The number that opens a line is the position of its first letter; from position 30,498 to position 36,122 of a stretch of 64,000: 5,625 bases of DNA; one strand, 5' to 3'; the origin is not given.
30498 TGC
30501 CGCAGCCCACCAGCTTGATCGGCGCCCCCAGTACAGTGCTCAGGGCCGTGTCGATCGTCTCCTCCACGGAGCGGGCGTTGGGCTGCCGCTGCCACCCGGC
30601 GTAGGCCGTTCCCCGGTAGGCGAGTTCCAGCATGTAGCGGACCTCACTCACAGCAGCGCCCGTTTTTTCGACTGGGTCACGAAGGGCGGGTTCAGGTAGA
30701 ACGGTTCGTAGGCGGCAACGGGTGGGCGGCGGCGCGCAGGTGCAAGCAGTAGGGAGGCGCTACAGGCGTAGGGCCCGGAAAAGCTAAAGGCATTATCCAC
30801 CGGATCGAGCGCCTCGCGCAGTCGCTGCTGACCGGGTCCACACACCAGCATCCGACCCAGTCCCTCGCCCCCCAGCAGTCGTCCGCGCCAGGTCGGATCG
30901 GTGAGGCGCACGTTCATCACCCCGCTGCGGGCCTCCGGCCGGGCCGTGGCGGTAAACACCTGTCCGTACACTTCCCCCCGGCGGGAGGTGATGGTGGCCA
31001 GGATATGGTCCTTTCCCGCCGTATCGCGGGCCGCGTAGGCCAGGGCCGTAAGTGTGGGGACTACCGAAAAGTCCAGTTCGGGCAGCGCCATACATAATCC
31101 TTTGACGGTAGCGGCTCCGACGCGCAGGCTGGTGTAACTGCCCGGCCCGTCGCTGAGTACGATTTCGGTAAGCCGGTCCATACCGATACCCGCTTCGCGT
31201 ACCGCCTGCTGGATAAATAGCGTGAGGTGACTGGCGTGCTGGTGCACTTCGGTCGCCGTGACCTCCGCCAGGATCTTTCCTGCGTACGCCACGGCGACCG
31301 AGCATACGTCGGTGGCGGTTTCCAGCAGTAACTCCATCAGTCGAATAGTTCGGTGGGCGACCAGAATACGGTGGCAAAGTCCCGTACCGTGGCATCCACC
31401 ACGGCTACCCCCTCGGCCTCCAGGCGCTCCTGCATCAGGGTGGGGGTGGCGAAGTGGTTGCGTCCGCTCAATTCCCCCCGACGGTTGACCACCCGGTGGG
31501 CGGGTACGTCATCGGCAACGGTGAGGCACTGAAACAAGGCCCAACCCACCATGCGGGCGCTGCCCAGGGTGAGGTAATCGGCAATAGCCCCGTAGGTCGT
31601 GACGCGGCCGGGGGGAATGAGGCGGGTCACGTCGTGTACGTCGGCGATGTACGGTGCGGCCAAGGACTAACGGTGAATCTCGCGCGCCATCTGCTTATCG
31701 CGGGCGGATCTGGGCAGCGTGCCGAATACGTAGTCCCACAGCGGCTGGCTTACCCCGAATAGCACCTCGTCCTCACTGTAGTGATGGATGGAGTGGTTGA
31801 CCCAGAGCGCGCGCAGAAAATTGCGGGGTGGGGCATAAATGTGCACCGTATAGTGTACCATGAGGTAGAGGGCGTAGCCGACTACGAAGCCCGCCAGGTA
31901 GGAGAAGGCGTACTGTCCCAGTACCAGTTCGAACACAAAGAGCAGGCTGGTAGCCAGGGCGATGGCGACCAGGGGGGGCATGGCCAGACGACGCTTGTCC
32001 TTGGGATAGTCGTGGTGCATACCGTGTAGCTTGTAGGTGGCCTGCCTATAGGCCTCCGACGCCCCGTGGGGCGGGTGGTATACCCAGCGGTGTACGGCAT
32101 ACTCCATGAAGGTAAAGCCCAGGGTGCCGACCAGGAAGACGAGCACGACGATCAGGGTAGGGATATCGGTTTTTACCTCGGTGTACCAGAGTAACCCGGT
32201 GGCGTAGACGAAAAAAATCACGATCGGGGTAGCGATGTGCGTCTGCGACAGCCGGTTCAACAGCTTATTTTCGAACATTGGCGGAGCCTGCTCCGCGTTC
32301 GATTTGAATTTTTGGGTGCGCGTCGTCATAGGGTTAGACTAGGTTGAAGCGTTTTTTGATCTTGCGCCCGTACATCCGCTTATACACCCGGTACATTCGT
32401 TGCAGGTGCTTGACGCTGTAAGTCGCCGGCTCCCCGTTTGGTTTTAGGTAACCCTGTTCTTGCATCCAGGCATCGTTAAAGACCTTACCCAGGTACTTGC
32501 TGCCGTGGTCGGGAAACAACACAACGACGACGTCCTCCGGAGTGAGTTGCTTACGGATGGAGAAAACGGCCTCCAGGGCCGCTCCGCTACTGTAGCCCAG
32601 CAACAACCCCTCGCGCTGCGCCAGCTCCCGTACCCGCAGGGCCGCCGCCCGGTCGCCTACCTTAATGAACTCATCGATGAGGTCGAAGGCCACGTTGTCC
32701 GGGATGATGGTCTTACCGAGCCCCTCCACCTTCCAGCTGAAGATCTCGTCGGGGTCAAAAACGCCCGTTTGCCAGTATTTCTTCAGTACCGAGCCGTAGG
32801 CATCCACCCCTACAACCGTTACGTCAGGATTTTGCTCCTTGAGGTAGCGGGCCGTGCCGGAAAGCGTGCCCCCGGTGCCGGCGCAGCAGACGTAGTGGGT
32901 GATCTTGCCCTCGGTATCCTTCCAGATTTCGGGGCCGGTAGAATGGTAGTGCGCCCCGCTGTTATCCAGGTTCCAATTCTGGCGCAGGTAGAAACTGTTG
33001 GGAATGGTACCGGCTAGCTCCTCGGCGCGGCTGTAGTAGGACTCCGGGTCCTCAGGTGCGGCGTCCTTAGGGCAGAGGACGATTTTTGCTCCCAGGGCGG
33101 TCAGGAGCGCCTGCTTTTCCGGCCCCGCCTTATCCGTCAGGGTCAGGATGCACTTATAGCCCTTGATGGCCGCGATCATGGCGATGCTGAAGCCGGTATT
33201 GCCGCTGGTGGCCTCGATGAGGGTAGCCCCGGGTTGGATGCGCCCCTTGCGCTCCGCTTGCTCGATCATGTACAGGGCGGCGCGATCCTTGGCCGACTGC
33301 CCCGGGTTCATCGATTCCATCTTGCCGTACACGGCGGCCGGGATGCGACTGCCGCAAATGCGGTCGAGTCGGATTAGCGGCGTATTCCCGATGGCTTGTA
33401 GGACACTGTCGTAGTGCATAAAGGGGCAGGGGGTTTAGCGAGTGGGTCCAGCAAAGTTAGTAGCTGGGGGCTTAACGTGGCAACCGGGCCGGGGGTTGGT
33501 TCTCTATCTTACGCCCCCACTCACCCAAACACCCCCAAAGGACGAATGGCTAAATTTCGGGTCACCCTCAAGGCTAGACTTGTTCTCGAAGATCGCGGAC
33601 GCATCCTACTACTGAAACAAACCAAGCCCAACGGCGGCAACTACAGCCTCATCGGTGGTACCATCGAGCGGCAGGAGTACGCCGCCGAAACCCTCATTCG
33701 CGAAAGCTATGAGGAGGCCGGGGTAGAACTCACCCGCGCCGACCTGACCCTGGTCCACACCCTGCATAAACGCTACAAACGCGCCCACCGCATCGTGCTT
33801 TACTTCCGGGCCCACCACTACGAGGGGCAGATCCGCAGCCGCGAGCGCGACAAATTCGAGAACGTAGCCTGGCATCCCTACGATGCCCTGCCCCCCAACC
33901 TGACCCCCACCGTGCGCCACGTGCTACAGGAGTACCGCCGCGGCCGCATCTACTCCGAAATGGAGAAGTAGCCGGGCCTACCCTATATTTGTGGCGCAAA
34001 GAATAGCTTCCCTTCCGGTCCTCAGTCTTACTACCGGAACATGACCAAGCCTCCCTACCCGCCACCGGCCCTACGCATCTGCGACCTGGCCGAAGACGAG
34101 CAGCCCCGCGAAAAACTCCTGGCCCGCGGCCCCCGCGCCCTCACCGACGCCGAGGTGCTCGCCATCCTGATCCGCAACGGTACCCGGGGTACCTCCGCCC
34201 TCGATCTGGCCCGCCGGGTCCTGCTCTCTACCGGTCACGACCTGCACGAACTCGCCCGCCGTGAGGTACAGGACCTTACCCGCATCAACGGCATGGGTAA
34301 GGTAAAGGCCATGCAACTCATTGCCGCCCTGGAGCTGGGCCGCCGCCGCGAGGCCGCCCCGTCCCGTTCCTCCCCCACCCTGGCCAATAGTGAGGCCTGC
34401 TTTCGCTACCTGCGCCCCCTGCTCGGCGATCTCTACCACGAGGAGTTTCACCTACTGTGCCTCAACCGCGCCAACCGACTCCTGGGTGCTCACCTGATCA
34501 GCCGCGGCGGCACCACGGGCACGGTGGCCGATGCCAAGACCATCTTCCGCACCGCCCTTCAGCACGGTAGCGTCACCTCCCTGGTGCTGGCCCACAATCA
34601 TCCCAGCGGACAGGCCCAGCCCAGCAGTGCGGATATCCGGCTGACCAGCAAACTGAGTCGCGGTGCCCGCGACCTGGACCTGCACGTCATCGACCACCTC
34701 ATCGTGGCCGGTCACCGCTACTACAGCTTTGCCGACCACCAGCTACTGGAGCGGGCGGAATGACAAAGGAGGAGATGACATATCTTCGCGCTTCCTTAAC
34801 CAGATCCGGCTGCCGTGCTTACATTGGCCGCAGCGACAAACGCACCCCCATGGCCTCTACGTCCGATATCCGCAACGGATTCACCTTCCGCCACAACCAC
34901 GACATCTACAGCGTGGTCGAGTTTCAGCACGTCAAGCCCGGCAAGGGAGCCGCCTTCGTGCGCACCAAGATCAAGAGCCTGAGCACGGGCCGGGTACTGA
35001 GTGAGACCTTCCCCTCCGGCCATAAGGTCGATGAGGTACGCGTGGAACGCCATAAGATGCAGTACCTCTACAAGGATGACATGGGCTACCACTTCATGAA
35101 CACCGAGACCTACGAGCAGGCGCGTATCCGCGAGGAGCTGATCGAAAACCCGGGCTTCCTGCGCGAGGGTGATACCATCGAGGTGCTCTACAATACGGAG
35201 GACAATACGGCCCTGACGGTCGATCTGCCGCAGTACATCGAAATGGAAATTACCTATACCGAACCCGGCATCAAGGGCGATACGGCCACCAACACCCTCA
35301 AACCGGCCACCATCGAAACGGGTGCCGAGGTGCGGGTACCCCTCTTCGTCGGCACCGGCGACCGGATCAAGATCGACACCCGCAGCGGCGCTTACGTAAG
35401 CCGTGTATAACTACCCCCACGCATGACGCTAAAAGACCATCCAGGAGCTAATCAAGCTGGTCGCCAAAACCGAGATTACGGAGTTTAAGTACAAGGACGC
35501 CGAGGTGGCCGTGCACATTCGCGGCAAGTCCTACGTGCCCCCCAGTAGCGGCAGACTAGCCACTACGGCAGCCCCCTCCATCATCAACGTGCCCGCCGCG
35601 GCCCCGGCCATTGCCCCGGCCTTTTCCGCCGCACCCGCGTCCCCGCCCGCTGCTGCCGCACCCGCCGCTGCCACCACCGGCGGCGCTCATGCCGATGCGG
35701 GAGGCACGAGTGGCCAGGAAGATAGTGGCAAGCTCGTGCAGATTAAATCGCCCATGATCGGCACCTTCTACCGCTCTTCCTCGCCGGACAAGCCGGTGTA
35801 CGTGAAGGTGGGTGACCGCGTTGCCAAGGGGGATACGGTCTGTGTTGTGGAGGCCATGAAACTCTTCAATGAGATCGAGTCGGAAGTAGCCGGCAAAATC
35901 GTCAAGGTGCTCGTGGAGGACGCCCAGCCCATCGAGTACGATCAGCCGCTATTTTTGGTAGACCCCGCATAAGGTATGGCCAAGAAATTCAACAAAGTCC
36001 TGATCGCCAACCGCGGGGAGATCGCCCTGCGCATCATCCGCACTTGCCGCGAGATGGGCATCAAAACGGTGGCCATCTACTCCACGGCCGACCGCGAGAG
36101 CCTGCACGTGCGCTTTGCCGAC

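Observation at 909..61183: Dispersed GC-rich 18-28 nt repeat (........-NCGC-RGGTGC) inside unrelated genes, in different frames, and in intergenic DNA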

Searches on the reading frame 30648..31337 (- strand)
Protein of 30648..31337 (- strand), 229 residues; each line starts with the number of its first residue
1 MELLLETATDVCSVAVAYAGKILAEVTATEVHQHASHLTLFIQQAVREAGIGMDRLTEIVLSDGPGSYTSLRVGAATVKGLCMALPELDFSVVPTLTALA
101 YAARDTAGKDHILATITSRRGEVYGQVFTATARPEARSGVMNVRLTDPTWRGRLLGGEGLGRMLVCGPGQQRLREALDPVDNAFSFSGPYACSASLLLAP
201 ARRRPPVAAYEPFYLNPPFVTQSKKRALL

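Call 60: search_protein_families(library=pfam, proteins=[window:30648-31337:-], max_evalue=0.001)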
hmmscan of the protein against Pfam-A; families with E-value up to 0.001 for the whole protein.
window:30648-31337:- (229 aa): 1 family
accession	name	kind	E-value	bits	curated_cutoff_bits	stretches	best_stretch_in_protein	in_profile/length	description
PF00814.31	TsaD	-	2.9e-17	63.7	24.8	1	22-126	2-121/264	tRNA N6-adenosine threonylcarbamoyltransferase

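Call 61: find_homologous_proteins(query=window:30648-31337:-, max_evalue=1e-30)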
Query window:30648-31337:- (229 aa): 132 proteins with E <= 1e-30 among 3155 candidates; the best 120 are listed.
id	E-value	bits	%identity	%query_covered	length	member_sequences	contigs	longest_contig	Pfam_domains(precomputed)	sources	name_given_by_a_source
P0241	2.2e-130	451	90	100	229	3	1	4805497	PF00814.32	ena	-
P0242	1.6e-123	429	85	100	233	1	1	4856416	PF00814.32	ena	-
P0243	1.2e-120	419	84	100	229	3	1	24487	PF00814.32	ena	-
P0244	9.7e-110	384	77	100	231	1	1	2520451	PF00814.32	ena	-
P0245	1.7e-106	373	75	100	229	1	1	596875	PF00814.32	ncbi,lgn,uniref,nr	ncbi:hypothetical protein LEM8419_02516 [Neolewinella maritima]|uniref:Gcp-like domain-containing pr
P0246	1.6e-96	340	72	100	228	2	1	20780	PF00814.32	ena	-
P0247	4.8e-95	336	69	100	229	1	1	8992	PF00814.32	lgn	-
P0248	2.6e-94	333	70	100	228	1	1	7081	PF00814.32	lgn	-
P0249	7.8e-92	325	68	100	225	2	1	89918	PF00814.32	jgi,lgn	jgi:tRNA threonylcarbamoyladenosine biosynthesis protein TsaB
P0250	2.8e-91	323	67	100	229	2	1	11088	PF00814.32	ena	-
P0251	2.3e-90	320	69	100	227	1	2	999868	PF00814.32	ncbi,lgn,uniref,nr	ncbi:tRNA threonylcarbamoyladenosine biosynthesis protein TsaB [Lewinella marina]|uniref:tRNA (Adeno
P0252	1.1e-89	318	70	100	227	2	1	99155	PF00814.32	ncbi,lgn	-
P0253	1.2e-89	318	68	100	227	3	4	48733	PF00814.32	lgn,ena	-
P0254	4.1e-87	310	65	100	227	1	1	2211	PF00814.32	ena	-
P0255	4.8e-87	309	66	100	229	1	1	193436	PF00814.32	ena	-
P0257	2.4e-86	307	66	100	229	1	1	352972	PF00814.32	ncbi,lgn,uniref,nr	ncbi:tRNA threonylcarbamoyladenosine biosynthesis protein TsaB [Lewinella aquimaris]|uniref:tRNA thr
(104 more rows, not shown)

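Call 62: find_encoding_contigs(protein=P0241, flank=10000, max_places=1)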
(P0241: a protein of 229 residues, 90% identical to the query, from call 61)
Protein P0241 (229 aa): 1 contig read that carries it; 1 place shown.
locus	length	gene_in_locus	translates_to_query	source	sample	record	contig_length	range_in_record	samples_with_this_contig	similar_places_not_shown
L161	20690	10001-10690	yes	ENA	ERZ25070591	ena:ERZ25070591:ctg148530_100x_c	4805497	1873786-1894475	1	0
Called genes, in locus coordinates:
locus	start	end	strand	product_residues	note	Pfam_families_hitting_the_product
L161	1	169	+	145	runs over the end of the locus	-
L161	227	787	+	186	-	PF13505:OMP_b-brl (weak)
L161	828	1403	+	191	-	PF13505:OMP_b-brl (weak)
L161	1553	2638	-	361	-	PF01544:CorA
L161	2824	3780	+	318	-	PF01261:AP_endonuc_2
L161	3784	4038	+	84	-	-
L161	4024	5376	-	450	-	PF00289:Biotin_carb_N, PF02786:CPSase_L_D2, PF07478:Dala_Dala_lig_C, PF02222:ATP-grasp, PF02785:Biotin_carb_C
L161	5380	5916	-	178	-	PF00364:Biotin_lipoyl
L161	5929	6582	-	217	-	PF08207:EFP_N, PF01132:EFP, PF09285:Elong-fact-P_C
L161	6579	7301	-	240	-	PF20582:UPF0758_N, PF04002:RadC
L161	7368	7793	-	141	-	PF00293:NUDIX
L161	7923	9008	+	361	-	PF00291:PALP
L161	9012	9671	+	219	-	PF04116:FA_hydroxylase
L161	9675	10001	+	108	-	PF01035:DNA_binding_1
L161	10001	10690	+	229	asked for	PF00814:TsaD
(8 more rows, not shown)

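Call 63: find_encoding_contigs(protein=P0244, flank=10000, max_places=1)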
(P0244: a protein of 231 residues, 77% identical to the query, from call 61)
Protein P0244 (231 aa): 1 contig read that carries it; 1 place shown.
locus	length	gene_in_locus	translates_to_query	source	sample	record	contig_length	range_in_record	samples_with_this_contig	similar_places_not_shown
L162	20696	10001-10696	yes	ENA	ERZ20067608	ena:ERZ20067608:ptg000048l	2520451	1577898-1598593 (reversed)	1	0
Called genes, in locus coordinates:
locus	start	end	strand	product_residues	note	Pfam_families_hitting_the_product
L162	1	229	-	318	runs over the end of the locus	PF03255:ACCA, PF01039:Carboxyl_trans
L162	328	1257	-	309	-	PF28533:DUF8429 (weak), PF28532:DUF8428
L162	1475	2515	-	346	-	PF01544:CorA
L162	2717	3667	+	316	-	PF01261:AP_endonuc_2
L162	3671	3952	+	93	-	-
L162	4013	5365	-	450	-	PF00289:Biotin_carb_N, PF02786:CPSase_L_D2, PF07478:Dala_Dala_lig_C, PF02222:ATP-grasp, PF02785:Biotin_carb_C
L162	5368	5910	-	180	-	PF00364:Biotin_lipoyl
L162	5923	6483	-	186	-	PF08207:EFP_N, PF01132:EFP, PF09285:Elong-fact-P_C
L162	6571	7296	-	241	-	PF20582:UPF0758_N, PF04002:RadC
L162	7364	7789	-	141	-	PF00293:NUDIX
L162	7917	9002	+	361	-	PF00291:PALP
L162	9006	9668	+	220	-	PF04116:FA_hydroxylase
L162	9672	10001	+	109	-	PF01035:DNA_binding_1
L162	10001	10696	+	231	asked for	PF00814:TsaD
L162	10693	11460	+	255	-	PF01416:PseudoU_synth_1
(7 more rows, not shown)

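Call 64: find_encoding_contigs(protein=P0257, flank=10000, max_places=1)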
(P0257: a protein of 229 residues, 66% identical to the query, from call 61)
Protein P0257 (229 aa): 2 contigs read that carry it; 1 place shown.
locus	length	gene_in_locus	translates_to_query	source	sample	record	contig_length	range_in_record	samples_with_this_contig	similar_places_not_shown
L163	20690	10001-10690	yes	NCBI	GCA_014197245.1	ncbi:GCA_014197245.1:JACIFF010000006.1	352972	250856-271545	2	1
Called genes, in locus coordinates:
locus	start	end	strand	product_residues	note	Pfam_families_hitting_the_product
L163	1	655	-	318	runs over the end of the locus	PF03255:ACCA, PF01039:Carboxyl_trans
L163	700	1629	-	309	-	PF28533:DUF8429 (faint), PF28532:DUF8428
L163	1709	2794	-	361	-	PF01544:CorA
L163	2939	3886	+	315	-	PF01261:AP_endonuc_2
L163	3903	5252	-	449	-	PF00289:Biotin_carb_N, PF02786:CPSase_L_D2, PF07478:Dala_Dala_lig_C, PF02222:ATP-grasp, PF02785:Biotin_carb_C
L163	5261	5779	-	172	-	-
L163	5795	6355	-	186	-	PF08207:EFP_N, PF01132:EFP, PF09285:Elong-fact-P_C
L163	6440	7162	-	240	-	PF20582:UPF0758_N, PF04002:RadC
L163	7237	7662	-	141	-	PF00293:NUDIX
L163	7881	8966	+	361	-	PF00291:PALP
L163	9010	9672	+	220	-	PF04116:FA_hydroxylase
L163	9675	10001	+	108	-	PF01035:DNA_binding_1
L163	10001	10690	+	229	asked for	PF00814:TsaD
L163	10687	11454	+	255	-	PF01416:PseudoU_synth_1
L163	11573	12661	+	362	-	PF00953:Glycos_transf_4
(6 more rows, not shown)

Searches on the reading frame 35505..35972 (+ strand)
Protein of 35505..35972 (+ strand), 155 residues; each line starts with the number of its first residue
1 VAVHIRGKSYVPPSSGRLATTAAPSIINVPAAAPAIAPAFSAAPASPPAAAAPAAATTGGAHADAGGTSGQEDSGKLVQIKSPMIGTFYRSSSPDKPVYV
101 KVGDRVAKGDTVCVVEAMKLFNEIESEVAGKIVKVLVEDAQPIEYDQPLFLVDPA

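Call 60: search_protein_families(library=pfam, proteins=[window:35505-35972:+], max_evalue=0.001)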
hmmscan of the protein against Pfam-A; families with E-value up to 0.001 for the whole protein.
window:35505-35972:+ (155 aa): 2 families
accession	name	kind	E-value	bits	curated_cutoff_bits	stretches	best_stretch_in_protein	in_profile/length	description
PF00364.28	Biotin_lipoyl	-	8.6e-24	83.6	22.1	1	79-150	2-71/73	Biotin-requiring enzyme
PF13533.13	Biotin_lipoyl_2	-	1.9e-05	24.8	29.8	0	124-150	3-29/32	Biotin-lipoyl like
